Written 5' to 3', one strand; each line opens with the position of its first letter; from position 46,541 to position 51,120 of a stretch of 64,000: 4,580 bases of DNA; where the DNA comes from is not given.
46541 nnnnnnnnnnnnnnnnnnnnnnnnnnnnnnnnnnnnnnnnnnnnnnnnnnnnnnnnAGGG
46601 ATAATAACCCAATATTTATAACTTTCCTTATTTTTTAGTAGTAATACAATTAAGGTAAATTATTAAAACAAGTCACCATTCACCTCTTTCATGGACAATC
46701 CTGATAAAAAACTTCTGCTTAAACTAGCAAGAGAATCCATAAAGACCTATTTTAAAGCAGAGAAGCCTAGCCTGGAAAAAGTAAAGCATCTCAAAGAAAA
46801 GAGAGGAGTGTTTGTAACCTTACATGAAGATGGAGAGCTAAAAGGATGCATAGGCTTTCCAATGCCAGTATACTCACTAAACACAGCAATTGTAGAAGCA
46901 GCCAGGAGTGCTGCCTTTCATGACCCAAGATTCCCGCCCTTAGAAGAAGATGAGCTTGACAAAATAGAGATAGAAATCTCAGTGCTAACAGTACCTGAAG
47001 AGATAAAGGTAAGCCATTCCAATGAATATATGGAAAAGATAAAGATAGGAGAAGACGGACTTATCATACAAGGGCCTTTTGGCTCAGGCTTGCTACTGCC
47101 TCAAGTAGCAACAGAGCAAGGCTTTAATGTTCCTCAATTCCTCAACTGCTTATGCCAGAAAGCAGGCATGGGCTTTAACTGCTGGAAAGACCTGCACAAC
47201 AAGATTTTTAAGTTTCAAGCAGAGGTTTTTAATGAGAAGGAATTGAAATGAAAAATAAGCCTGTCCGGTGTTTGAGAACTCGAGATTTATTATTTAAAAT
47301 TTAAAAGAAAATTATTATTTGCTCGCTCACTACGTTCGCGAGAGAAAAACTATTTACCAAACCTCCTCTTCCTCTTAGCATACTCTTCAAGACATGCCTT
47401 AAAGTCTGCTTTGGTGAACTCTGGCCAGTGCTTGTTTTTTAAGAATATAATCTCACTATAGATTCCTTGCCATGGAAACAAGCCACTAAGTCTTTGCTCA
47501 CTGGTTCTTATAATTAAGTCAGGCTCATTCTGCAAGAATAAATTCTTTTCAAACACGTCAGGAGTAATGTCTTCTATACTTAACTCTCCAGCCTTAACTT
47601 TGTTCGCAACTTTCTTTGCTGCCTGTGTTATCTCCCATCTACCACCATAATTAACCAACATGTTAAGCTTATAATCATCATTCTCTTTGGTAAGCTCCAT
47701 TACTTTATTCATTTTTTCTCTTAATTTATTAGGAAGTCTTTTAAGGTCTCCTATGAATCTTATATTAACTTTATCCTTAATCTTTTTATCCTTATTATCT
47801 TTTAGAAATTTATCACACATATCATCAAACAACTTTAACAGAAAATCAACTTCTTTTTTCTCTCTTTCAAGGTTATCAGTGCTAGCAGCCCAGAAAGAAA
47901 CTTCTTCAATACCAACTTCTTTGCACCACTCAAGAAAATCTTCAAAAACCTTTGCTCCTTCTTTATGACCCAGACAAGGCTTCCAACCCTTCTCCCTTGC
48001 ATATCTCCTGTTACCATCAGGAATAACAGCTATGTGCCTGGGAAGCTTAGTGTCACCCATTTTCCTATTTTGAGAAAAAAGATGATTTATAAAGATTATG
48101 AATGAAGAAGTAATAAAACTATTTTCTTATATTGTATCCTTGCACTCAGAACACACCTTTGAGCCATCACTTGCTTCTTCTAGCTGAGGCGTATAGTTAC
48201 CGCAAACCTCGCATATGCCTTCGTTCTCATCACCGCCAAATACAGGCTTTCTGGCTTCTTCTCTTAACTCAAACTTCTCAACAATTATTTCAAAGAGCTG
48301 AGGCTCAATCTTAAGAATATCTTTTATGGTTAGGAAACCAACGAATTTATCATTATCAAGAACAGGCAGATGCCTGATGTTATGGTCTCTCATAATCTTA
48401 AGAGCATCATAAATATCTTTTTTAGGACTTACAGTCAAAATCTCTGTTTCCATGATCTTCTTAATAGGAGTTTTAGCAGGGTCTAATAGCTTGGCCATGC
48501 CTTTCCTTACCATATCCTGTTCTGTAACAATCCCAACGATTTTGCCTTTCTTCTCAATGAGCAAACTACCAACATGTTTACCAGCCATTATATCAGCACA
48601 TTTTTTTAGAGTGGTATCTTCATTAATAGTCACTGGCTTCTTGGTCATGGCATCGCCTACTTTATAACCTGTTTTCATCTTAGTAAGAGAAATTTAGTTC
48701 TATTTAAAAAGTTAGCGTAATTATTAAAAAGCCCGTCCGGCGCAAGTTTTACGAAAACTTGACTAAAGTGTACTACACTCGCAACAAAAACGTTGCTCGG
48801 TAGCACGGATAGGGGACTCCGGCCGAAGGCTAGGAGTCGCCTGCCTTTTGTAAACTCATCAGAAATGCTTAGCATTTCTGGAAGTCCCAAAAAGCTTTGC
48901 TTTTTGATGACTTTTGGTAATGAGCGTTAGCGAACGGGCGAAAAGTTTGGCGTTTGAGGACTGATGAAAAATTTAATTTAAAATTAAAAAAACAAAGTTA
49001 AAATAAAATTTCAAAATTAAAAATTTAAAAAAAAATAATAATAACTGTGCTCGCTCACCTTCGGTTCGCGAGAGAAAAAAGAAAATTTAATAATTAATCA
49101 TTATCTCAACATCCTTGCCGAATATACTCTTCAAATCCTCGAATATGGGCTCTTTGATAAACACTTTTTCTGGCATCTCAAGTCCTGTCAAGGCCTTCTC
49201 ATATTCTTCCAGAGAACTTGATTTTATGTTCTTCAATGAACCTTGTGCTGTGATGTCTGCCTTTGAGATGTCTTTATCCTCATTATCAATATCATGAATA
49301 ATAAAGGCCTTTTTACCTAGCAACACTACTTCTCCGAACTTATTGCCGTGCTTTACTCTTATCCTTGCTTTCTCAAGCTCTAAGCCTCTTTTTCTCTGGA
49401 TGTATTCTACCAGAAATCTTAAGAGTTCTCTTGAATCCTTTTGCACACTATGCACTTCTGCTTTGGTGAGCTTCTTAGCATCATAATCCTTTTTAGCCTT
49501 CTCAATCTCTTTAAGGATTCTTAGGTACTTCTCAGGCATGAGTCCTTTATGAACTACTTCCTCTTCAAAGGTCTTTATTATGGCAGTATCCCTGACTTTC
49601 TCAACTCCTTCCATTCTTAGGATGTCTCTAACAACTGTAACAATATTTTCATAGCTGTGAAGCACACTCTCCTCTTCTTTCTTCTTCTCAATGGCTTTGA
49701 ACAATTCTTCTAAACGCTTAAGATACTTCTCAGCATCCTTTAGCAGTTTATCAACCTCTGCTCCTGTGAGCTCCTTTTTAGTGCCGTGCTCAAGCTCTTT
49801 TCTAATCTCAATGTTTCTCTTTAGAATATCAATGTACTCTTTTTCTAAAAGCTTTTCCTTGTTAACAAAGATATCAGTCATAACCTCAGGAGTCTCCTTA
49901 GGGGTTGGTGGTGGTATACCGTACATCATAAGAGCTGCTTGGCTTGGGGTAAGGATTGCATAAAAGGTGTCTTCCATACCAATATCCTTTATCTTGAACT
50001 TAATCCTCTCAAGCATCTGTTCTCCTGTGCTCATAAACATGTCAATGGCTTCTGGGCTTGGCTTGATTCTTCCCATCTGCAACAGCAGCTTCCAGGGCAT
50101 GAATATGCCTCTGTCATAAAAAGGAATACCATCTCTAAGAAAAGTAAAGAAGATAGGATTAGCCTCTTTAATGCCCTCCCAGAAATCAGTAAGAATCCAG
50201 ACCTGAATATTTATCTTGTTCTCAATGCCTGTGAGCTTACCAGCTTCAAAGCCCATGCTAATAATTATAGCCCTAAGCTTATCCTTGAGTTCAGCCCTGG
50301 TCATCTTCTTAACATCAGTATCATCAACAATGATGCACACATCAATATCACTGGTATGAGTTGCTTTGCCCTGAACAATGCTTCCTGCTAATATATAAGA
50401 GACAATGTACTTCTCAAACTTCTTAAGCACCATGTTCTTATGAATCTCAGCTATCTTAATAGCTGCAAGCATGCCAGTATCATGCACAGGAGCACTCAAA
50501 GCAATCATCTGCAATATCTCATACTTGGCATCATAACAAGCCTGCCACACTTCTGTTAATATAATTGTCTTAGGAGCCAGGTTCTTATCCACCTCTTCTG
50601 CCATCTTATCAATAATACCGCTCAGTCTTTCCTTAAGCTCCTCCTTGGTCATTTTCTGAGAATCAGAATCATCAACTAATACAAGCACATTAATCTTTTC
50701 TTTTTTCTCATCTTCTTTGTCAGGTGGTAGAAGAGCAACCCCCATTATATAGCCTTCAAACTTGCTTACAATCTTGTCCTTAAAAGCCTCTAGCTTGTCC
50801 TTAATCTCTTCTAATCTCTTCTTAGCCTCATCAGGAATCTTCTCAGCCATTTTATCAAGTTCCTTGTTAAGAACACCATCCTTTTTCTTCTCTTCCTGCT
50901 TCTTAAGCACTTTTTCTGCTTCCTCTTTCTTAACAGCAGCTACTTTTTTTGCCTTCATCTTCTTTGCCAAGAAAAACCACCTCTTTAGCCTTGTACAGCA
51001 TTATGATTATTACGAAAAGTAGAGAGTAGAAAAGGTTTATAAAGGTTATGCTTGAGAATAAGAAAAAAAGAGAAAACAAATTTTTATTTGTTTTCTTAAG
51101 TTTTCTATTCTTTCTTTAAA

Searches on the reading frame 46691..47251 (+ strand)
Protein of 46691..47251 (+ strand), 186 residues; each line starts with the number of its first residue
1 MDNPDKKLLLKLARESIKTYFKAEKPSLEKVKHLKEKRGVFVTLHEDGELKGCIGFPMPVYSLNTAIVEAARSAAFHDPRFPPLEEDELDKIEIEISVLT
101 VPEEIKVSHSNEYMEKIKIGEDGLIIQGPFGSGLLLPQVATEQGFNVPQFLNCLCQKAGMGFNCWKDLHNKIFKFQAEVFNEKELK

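Call 30: search_protein_families(library=pfam, proteins=[window:46691-47251:+], max_evalue=0.001)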
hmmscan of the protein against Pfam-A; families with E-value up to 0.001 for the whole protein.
window:46691-47251:+ (186 aa): 1 family
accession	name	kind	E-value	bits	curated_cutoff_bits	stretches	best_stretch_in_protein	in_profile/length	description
PF01871.22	AMMECR1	-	3e-54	183.5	25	1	10-180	1-168/168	AMMECR1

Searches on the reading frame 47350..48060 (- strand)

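Call 30: search_protein_families(library=pfam, proteins=[window:47350-48060:-], max_evalue=0.001)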
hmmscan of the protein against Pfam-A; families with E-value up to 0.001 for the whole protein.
window:47350-48060:- (236 aa): 1 family
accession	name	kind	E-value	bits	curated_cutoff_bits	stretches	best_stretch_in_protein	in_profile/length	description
PF01255.24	Prenyltransf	-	7.2e-68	228.9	27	1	13-235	1-219/219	Putative undecaprenyl diphosphate synthase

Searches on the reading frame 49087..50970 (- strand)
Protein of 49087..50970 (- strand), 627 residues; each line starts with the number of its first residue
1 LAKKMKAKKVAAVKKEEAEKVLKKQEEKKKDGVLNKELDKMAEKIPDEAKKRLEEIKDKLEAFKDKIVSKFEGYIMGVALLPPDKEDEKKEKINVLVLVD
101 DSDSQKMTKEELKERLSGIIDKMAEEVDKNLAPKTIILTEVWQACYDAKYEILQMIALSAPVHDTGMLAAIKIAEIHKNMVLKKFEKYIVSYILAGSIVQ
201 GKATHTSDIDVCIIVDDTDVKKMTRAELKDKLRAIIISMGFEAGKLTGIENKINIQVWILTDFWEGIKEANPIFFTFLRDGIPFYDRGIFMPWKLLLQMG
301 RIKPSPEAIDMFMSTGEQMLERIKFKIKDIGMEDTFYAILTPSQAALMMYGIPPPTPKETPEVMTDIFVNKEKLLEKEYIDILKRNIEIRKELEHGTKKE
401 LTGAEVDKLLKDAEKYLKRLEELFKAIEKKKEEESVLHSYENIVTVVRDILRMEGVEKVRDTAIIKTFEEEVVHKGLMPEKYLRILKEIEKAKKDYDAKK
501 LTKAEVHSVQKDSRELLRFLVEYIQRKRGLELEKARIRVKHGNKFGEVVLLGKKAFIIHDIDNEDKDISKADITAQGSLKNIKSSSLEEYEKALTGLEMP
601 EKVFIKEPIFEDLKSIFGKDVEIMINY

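Call 3: search_protein_families(library=pfam, proteins=[window:49087-50970:-], max_evalue=0.1)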
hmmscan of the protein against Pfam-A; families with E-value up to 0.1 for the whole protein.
window:49087-50970:- (627 aa): 8 families
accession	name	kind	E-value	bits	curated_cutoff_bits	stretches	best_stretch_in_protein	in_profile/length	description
PF01909.29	NTP_transf_2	-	4.5e-06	27.4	21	1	183-231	10-60/93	Nucleotidyltransferase domain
PF18765.7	Polbeta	-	1.5e-05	25.5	26.9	1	185-235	7-58/93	Polymerase beta, Nucleotidyltransferase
PF04119.17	HSP9_HSP12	-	0.00018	22.4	26.3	0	103-128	20-45/59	Heat shock protein 9/12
PF22600.2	MTPAP-like_central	-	0.0006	20.4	27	1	180-225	32-75/139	Poly(A) RNA polymerase, mitochondrial-like, central palm domain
PF05168.19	HEPN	-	0.0017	19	22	1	407-521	2-114/117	HEPN domain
PF17107.11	SesA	-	0.015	15.9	26.3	1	389-449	45-104/122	N-terminal domain on NACHT_NTPase and P-loop NTPases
PF03648.19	Glyco_hydro_67N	-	0.03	15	24.3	0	83-140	10-68/120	Glycosyl hydrolase family 67 N-terminus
PF25589.1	DUF7935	-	0.06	13.3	27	0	91-159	63-128/171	Family of unknown function (DUF7935)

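Call 11: search_protein_families(library=ncbifam, proteins=[window:49087-50970:-], max_evalue=0.1)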
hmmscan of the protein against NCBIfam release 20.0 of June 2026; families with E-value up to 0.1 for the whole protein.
window:49087-50970:- (627 aa): 4 families
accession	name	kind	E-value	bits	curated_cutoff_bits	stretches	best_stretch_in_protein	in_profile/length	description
NF047752.1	MntA_antitoxin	equivalog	1.3e-05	25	60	1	189-235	7-52/106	type VII toxin-antitoxin system MntA family adenylyltransferase antitoxin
NF012212.1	ANT_9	subfamily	1.3e-05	24.6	340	1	179-240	11-71/249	aminoglycoside nucleotidyltransferase ANT(9)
TIGR00253.1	RNA_bind_YhbY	equivalog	0.051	14.1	78.5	1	117-157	25-65/96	ribosome assembly RNA-binding protein YhbY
NF028535.0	ANT_4p_II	subfamily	0.097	11.9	350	0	189-223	19-53/251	ANT(4')-II family aminoglycoside nucleotidyltransferase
